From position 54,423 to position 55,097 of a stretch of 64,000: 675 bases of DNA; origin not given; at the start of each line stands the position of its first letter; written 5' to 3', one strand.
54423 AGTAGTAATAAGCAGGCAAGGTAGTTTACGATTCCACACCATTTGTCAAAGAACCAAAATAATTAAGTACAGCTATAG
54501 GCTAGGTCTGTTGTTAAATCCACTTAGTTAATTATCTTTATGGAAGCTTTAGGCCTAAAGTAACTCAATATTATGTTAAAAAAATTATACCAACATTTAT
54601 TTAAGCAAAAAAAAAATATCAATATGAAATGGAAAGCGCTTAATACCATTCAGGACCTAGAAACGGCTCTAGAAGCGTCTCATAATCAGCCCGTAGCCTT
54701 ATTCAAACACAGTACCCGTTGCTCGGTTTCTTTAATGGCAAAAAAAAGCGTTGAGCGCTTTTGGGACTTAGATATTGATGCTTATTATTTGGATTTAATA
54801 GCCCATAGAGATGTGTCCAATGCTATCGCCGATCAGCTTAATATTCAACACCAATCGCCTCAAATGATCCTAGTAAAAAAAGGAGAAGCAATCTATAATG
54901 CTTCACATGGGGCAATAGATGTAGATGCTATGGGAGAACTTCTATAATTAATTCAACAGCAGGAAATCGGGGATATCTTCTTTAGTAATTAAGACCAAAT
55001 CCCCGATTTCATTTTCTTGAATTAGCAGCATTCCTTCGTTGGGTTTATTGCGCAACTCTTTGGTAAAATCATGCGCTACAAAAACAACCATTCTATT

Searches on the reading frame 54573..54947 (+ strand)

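Call 61: search_protein_families(library=pfam, proteins=[window:54573-54947:+])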
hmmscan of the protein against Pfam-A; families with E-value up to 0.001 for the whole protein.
window:54573-54947:+ (124 aa): 1 family
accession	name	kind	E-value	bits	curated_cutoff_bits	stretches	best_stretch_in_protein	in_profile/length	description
PF11009.14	BrxC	-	3.6e-35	120.3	24.2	1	22-119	2-101/102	Monothiol bacilliredoxin BrxC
